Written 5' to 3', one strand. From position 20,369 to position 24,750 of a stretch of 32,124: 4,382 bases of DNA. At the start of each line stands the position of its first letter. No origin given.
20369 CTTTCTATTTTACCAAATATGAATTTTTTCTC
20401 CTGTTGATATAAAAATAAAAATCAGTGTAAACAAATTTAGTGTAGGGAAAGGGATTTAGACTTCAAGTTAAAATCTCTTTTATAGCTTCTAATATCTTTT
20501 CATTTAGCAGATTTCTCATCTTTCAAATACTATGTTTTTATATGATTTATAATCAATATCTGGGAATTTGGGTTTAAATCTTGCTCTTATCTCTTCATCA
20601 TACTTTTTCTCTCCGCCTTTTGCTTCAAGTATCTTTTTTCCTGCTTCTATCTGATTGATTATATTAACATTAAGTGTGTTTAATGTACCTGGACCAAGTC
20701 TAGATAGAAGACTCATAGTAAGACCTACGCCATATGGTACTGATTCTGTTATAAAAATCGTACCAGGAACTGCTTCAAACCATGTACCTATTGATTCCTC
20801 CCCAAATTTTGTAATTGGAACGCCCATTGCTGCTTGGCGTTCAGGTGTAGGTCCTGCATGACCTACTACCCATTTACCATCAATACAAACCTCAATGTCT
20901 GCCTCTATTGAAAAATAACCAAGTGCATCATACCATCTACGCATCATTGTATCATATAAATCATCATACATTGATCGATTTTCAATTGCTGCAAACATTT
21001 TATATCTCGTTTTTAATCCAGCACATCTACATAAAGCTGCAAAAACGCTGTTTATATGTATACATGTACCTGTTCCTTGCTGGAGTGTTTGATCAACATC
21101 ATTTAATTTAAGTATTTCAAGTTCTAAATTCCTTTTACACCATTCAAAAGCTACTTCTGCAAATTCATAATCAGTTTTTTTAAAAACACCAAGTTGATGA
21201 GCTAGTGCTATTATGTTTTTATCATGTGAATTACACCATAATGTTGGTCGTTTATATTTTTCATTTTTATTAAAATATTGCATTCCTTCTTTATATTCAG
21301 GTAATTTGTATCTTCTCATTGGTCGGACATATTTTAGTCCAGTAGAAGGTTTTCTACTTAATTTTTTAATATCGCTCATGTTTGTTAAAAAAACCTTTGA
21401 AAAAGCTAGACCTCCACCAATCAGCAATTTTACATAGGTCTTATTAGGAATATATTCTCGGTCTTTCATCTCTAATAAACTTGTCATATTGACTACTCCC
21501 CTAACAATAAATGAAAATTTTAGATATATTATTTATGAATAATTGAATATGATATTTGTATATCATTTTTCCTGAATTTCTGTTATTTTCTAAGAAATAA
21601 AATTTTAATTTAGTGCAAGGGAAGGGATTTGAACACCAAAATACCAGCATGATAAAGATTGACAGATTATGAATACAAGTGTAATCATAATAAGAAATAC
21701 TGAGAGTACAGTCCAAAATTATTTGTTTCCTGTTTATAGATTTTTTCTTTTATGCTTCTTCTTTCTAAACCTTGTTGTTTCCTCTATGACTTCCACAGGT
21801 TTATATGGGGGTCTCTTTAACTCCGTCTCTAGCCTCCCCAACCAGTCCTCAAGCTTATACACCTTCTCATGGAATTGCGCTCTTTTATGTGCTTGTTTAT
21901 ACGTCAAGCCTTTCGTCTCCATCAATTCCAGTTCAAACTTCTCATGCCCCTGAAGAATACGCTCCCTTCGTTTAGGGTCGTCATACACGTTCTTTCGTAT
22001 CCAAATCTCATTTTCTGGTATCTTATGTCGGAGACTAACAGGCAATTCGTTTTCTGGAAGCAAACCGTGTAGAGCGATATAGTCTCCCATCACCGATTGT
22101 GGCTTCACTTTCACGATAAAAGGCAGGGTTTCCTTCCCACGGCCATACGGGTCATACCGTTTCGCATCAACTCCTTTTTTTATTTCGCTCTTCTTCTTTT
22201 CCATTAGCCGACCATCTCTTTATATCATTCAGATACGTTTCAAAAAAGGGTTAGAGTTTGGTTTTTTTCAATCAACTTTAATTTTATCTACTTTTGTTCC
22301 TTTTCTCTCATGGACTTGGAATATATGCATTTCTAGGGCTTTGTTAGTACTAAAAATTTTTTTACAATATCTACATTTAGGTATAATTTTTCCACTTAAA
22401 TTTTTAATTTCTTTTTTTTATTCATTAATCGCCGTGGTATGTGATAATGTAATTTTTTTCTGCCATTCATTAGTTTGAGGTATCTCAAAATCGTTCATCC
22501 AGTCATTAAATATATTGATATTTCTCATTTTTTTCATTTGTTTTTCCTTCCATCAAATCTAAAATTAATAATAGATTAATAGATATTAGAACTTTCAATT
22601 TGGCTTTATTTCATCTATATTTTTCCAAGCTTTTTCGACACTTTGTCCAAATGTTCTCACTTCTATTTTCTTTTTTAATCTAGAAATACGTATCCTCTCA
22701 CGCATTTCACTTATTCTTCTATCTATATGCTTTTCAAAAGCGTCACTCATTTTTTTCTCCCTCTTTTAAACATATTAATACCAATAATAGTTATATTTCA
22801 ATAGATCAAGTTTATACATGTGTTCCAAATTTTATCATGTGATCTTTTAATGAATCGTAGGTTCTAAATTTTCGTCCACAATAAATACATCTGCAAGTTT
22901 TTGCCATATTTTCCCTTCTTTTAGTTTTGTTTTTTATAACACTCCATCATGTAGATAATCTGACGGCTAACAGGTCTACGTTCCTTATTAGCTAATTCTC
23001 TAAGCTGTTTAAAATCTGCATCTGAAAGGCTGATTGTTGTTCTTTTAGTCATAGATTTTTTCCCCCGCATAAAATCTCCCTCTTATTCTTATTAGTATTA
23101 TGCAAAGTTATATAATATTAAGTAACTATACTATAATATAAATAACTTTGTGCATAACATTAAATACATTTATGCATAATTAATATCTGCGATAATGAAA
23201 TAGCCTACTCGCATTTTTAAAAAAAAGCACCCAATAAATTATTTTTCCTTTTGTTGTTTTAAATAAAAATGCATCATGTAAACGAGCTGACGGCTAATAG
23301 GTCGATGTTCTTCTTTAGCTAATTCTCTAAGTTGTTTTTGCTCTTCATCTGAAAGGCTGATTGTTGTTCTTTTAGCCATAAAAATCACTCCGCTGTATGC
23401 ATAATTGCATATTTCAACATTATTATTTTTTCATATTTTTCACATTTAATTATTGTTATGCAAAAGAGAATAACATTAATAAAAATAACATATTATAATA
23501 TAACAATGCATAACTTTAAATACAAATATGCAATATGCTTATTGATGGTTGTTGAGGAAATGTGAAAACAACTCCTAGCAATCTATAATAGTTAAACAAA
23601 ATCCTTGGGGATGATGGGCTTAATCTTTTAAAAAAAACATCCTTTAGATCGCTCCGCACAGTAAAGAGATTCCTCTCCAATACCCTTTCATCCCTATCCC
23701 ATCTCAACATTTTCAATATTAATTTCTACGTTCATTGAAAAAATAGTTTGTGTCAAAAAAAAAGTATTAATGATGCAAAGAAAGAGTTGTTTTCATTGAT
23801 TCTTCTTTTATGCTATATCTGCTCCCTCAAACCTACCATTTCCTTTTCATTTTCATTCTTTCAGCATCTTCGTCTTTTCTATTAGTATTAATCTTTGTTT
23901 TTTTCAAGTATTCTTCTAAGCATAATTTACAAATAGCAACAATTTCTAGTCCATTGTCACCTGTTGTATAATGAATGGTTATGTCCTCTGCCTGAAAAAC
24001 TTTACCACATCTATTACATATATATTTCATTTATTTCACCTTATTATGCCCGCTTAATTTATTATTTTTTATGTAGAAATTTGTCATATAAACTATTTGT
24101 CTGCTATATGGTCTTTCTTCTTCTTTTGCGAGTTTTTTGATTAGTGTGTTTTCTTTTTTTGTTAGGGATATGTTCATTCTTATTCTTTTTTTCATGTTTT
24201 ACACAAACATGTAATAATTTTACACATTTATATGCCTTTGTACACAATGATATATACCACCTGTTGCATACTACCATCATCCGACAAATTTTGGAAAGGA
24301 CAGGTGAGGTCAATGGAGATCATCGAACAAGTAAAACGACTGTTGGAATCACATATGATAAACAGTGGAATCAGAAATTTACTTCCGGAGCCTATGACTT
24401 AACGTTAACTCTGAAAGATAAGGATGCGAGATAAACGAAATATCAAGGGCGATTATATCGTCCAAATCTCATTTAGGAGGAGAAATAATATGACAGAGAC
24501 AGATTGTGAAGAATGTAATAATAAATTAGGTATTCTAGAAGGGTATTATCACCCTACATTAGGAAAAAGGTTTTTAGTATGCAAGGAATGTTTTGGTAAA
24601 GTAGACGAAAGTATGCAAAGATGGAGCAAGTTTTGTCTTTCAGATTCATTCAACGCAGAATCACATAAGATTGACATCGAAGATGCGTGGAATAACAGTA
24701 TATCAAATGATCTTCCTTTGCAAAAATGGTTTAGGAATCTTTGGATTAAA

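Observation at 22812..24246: Three ribbon-helix-helix paralogues hidden below the ORF cut-off, each with a private set of operator-like repeats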

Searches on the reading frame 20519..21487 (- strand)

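Call 60: search_protein_families(library=ncbifam, proteins=[window:20519-21487:-], max_evalue=0.01)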
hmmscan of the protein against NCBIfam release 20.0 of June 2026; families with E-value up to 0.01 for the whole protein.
seq(323 aa): 0 families

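Call 61: search_protein_families(library=phrogs, proteins=[window:20519-21487:-], max_evalue=0.01)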
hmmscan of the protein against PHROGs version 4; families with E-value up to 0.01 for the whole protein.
seq(323 aa): 0 families

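Call 62: search_protein_families(library=pfam, proteins=[window:20519-21487:-], max_evalue=0.01)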
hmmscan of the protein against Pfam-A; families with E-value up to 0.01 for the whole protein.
seq(323 aa): 1 family
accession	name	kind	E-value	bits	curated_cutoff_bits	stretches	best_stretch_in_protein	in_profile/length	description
PF01841.26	Transglut_core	-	1.8e-09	38.3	23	1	95-168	3-80/108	Transglutaminase-like superfamily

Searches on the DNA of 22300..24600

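Call 52: search_rna_families(source=window, start=22300, end=24600, threshold=evalue, max_evalue=1)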
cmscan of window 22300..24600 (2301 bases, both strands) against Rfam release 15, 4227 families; matches with E-value up to 1: 0.
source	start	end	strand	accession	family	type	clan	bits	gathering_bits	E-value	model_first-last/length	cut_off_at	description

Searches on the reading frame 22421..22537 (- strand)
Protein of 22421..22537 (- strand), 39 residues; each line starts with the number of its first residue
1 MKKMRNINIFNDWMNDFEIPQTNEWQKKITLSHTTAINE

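Call 7: search_protein_families(library=pfam, proteins=[window:22421-22537:-], max_evalue=1)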
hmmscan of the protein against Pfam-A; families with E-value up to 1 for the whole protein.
seq(39 aa): 2 families
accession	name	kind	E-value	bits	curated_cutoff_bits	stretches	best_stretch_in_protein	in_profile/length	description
PF18989.5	DUF5722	-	0.049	13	30.5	1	3-33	263-293/393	Family of unknown function (DUF5722)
PF20944.2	StcE_b-sandwich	-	0.052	14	27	1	11-36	11-36/75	Metalloprotease StcE, beta-sandwich domain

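Call 59: search_protein_families(library=padloc, proteins=[window:22421-22537:-], max_evalue=0.01)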
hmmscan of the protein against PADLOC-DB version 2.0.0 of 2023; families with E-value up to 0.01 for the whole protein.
seq(39 aa): 0 families

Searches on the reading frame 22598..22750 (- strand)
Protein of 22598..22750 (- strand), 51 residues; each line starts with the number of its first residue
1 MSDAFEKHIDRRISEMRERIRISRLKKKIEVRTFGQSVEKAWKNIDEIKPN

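Call 7: search_protein_families(library=pfam, proteins=[window:22598-22750:-], max_evalue=1)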
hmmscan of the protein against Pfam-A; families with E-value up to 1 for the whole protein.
seq(51 aa): 2 families
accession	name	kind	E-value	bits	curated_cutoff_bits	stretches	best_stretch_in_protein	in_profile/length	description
PF24580.1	DUF7607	-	0.027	15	27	1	7-47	56-96/110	Domain of unknown function (DUF7607)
PF23296.1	DUF7079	-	0.1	13.5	27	1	7-47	67-109/110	Domain of unknown function (DUF7079)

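Call 59: search_protein_families(library=padloc, proteins=[window:22598-22750:-], max_evalue=0.01)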
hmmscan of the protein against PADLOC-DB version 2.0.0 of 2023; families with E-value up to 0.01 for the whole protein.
seq(51 aa): 0 families

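Call 60: search_protein_families(library=ncbifam, proteins=[window:22598-22750:-], max_evalue=0.01)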
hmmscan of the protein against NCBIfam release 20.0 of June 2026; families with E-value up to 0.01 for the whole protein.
seq(51 aa): 0 families

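Call 61: search_protein_families(library=phrogs, proteins=[window:22598-22750:-], max_evalue=0.01)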
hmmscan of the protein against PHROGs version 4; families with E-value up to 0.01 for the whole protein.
seq(51 aa): 0 families

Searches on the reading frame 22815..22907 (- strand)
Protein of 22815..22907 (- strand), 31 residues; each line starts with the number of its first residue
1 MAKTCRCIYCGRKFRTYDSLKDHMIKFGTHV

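Call 7: search_protein_families(library=pfam, proteins=[window:22815-22907:-], max_evalue=1)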
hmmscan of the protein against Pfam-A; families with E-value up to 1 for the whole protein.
seq(31 aa): 10 families
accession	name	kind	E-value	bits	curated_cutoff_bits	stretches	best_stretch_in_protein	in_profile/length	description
PF13894.12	zf-C2H2_4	-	1.3e-05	25.9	27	1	5-26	1-22/24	C2H2-type zinc finger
PF12756.13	zf-C2H2_2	-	0.00017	22.2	26.9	1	3-26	49-72/100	C2H2 type zinc-finger (2 copies)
PF13912.12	zf-C2H2_6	-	0.00022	21.6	25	1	6-25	3-22/27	C2H2-type zinc finger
PF00096.32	zf-C2H2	-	0.00024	21.8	25.2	1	5-26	3-22/23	Zinc finger, C2H2 type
PF16622.11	zf-C2H2_11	-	0.00053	20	27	1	4-24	4-24/29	zinc-finger C2H2-type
PF13913.12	zf-C2HC_2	-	0.0056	16.8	27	1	7-24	5-21/25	zinc-finger of a C2HC-type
PF23102.1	Zf-C2H2_ZNF451_2nd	-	0.0064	16.9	30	1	7-25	3-21/39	Second Zinc fingers C2H2 type, ZNF451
PF01844.29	HNH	-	0.033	14.8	21.4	1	7-25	1-20/47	HNH endonuclease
PF16278.11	zf-C2HE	-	0.036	14.9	30.1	1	4-24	37-57/63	C2HE / C2H2 / C2HC zinc-binding finger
PF23101.1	Zf-C2H2_ZNF451_1st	-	0.059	13.7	27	1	3-27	2-26/33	First Zinc fingers C2H2 type, ZNF451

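Call 59: search_protein_families(library=padloc, proteins=[window:22815-22907:-], max_evalue=0.01)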
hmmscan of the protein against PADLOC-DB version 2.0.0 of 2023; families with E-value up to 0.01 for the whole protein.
seq(31 aa): 0 families

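Call 60: search_protein_families(library=ncbifam, proteins=[window:22815-22907:-], max_evalue=0.01)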
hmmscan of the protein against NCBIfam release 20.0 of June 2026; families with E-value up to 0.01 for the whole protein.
seq(31 aa): 0 families

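Call 61: search_protein_families(library=phrogs, proteins=[window:22815-22907:-], max_evalue=0.01)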
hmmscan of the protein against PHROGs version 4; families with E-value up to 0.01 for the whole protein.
seq(31 aa): 1 family
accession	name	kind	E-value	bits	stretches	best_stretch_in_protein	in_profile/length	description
phrog_9259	-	other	0.0077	17.5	1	4-26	100-122/129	zinc-finger domain protein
